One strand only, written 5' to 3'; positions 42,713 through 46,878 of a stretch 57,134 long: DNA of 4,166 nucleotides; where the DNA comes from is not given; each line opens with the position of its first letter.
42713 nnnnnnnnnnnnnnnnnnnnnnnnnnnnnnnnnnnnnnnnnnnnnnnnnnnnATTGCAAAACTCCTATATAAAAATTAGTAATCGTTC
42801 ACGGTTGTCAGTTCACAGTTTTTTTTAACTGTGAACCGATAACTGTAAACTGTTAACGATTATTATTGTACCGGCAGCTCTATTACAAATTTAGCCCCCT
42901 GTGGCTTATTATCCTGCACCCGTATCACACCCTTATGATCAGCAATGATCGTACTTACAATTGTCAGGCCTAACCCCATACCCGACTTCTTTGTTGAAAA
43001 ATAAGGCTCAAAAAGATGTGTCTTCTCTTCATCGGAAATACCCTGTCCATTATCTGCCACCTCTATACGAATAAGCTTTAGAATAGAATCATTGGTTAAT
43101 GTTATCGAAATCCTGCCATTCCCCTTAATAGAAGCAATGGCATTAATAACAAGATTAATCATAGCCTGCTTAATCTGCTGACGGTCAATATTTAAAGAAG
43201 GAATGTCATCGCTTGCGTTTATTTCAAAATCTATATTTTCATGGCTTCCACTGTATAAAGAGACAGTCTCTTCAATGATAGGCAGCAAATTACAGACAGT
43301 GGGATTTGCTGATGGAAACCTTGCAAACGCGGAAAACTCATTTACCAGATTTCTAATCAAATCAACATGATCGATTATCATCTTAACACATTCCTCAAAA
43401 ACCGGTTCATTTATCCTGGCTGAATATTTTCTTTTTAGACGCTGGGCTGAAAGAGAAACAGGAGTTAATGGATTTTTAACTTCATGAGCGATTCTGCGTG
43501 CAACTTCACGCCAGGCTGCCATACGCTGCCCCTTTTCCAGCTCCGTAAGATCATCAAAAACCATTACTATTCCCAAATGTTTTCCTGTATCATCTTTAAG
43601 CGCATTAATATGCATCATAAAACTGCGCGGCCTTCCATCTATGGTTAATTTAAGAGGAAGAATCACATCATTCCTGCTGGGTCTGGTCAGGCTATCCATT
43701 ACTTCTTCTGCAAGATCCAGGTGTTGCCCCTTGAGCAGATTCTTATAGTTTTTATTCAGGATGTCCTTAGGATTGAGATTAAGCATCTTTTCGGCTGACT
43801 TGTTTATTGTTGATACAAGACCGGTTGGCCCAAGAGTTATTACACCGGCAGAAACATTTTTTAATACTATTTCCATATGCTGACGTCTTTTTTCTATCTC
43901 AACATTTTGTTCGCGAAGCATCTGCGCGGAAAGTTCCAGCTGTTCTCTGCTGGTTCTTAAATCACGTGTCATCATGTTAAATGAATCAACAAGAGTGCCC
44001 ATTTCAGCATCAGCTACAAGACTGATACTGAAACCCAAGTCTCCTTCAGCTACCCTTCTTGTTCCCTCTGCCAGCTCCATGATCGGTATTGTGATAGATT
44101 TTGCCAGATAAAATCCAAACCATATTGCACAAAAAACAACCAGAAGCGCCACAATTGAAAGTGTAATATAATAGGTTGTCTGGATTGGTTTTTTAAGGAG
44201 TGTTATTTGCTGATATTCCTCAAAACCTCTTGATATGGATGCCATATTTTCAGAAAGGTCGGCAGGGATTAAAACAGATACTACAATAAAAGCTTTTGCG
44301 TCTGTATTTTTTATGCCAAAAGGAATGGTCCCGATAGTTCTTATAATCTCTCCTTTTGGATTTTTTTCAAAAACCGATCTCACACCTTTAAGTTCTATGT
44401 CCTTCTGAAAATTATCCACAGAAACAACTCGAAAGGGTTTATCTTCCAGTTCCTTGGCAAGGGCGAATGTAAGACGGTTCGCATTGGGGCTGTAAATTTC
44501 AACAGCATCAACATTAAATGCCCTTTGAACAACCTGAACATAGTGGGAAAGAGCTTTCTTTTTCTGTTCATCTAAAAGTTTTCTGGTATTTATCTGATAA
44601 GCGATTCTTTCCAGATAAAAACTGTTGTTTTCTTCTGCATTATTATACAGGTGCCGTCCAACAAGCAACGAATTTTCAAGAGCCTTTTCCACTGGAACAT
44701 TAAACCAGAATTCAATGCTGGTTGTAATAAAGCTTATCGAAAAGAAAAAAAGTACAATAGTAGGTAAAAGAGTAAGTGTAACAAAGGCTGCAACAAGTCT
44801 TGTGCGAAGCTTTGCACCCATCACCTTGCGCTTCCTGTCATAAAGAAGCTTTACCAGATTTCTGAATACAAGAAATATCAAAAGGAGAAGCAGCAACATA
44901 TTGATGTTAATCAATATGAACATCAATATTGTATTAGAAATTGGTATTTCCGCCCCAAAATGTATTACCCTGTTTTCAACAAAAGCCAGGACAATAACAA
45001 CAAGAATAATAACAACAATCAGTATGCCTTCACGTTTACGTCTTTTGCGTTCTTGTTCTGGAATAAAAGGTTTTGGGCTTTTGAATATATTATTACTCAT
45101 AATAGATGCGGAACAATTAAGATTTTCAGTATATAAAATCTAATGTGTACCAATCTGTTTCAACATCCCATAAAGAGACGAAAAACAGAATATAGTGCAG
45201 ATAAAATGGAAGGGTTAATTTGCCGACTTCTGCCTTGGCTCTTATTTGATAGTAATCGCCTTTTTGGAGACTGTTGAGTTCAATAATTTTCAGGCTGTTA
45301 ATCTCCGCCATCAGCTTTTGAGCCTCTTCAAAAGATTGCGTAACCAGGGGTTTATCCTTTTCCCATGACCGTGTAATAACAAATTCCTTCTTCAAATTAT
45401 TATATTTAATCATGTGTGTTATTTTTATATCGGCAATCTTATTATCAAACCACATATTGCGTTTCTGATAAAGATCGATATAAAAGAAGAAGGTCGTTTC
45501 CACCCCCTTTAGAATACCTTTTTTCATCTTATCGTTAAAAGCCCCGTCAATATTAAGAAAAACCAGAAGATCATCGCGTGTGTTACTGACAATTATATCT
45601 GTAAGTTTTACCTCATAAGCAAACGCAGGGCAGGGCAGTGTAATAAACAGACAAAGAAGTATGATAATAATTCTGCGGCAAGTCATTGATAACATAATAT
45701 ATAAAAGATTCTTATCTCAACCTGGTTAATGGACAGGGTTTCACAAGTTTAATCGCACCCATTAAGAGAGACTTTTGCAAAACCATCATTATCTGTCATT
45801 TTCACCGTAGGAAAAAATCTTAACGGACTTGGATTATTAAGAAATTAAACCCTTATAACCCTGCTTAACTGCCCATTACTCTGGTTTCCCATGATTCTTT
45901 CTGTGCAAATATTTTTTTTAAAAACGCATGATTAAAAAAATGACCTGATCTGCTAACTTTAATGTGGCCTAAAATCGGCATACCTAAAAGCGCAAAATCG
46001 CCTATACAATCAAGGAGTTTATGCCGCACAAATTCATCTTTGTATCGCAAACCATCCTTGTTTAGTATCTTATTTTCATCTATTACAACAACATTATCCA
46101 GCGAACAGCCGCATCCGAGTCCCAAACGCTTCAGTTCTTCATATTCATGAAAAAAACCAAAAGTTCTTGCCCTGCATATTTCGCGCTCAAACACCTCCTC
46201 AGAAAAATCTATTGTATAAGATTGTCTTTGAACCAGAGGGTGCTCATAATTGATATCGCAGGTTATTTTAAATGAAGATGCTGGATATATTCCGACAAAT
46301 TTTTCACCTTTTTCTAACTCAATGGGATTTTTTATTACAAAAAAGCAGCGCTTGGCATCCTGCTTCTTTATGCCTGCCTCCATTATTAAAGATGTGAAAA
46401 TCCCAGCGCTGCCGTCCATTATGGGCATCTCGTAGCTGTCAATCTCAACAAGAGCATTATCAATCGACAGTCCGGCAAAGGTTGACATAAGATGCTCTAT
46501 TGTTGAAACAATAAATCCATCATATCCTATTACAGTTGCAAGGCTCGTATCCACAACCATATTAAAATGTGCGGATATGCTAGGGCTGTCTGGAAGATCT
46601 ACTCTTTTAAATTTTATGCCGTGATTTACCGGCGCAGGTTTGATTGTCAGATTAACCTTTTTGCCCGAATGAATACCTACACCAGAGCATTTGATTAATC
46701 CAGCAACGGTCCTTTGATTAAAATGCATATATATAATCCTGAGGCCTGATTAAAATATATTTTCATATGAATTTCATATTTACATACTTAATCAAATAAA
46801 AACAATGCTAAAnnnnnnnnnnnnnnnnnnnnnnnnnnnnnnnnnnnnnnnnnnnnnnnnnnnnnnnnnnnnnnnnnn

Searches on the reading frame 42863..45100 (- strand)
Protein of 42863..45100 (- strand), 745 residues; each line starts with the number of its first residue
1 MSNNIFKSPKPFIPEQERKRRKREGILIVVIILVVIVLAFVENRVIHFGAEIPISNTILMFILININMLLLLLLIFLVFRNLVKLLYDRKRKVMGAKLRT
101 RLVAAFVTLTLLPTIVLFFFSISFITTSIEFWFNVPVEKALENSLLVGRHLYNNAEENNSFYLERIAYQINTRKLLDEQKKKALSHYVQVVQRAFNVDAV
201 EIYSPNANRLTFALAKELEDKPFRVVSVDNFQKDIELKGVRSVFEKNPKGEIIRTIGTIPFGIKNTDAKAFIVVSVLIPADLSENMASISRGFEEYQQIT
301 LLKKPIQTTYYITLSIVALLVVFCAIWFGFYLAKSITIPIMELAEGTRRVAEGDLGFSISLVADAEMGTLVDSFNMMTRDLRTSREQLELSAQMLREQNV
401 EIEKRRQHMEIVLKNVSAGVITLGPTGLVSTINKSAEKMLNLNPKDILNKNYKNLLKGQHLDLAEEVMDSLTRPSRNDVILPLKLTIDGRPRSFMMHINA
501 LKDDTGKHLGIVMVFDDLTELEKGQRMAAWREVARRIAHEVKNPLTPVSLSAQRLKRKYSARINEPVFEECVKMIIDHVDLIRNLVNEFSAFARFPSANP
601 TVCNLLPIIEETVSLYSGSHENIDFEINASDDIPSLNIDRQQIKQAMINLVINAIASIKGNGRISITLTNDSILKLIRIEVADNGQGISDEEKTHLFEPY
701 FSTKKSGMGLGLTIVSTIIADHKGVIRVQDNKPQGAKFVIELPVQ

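Call 63: search_protein_families(library=pfam, proteins=[window:42863-45100:-], max_evalue=0.0001)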
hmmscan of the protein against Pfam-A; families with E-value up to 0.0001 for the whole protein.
window:42863-45100:- (745 aa): 7 families
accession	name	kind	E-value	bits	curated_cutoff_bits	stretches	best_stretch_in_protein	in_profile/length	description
PF02518.31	HATPase_c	-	4.8e-21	75.7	26.4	1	639-744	2-109/111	Histidine kinase-, DNA gyrase B-, and HSP90-like ATPase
PF00989.32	PAS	-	1.4e-10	41.6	22.6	1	408-517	2-112/113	PAS fold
PF00512.31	HisKA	-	1.2e-09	38.5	26.9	1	530-595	2-63/66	His Kinase A (phospho-acceptor) domain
PF13426.13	PAS_9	-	1.9e-08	35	27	1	419-520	3-103/103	PAS domain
PF19312.4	NtrY_N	-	1.8e-07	31.2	23.2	1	31-320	11-291/291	NtrY N-terminal region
PF08448.16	PAS_4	-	1.5e-06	28.8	23.1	1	413-522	1-109/110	PAS fold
PF00672.30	HAMP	-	1.3e-05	25.8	25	1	332-382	2-52/53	HAMP domain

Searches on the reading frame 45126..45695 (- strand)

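Call 63: search_protein_families(library=pfam, proteins=[window:45126-45695:-], max_evalue=0.0001)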
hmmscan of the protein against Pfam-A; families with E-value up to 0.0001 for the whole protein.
window:45126-45695:- (189 aa): 1 family
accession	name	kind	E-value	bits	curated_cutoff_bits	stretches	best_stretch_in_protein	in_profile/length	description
PF14334.11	DUF4390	-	4.8e-42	143.6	27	1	28-185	3-160/161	Domain of unknown function (DUF4390)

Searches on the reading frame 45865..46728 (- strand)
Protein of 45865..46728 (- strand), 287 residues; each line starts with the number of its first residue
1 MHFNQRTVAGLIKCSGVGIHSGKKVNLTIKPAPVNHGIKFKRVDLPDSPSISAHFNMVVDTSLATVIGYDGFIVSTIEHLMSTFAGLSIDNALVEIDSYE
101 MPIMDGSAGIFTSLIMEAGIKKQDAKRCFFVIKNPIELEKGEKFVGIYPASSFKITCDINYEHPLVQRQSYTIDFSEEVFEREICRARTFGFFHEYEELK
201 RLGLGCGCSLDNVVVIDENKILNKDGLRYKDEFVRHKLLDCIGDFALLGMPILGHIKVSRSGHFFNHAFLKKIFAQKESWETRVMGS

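Call 63: search_protein_families(library=pfam, proteins=[window:45865-46728:-], max_evalue=0.0001)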
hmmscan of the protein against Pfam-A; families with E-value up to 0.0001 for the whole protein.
window:45865-46728:- (287 aa): 1 family
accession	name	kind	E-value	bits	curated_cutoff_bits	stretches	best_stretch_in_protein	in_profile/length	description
PF03331.19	LpxC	-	7.4e-104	347.4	27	1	5-274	1-267/268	UDP-3-O-acyl N-acetylglycosamine deacetylase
